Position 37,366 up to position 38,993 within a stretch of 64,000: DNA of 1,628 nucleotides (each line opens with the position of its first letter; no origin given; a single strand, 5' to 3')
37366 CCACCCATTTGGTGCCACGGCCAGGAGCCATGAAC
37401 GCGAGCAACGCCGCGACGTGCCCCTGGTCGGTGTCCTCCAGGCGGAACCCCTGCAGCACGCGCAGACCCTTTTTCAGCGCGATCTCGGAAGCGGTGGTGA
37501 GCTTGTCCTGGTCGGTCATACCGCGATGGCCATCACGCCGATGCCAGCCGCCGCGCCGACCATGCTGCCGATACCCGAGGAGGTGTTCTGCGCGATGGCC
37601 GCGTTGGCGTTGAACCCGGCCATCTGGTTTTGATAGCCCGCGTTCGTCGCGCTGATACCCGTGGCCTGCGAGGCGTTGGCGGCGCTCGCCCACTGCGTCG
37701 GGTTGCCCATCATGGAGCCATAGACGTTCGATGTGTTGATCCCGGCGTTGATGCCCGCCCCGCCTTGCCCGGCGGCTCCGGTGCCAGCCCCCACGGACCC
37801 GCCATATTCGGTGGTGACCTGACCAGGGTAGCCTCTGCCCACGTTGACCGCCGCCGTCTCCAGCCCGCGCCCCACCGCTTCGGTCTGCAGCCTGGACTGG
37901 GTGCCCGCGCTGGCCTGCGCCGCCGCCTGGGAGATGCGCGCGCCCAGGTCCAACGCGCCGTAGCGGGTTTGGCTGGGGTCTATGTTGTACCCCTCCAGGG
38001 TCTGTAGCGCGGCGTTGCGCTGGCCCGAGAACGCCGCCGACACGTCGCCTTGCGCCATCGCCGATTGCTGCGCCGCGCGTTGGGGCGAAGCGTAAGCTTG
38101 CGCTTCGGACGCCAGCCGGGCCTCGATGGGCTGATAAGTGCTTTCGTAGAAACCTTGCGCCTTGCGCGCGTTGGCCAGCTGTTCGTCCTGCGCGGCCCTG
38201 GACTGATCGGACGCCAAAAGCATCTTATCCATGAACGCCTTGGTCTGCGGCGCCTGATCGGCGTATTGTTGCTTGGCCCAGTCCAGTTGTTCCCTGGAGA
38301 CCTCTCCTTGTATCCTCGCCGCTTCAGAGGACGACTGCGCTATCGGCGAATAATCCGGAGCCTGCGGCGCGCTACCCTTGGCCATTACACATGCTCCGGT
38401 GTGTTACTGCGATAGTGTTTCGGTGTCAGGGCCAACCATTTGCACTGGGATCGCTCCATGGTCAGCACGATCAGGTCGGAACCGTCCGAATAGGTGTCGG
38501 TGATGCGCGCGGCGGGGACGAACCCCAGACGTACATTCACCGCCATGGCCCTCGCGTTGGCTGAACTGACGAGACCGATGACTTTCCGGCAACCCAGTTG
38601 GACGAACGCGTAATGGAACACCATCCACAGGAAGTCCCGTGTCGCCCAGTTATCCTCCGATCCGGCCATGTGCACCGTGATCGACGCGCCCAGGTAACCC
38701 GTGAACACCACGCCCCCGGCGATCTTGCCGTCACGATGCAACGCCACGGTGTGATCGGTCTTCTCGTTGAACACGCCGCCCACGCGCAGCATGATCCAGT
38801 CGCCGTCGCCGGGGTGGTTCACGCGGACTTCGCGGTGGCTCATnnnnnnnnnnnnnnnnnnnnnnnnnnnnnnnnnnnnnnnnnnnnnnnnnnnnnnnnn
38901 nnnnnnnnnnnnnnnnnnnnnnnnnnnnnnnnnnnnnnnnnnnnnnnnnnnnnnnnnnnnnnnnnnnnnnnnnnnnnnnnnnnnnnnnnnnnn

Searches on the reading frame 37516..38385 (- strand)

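Call 22: search_protein_families(library=pfam, proteins=[window:37516-38385:-], max_evalue=0.01)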
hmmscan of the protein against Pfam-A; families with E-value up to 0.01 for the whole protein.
window:37516-38385:- (289 aa): 0 families

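Call 23: search_protein_families(library=phrogs, proteins=[window:37516-38385:-], max_evalue=0.001)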
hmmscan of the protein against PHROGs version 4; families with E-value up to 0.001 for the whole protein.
window:37516-38385:- (289 aa): 1 family
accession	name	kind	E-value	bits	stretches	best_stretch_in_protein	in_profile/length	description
phrog_8003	-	head and packaging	4.3e-47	162.1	1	3-287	15-287/389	virion structural protein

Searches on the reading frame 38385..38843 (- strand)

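Call 23: search_protein_families(library=phrogs, proteins=[window:38385-38843:-], max_evalue=0.001)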
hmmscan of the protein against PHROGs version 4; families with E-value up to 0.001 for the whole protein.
window:38385-38843:- (152 aa): 1 family
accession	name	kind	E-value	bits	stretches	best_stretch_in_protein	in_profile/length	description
phrog_4470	-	moron, auxiliary metabolic gene and host takeover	2.6e-37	129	1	15-145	14-143/146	acyl-CoA N-acyltransferase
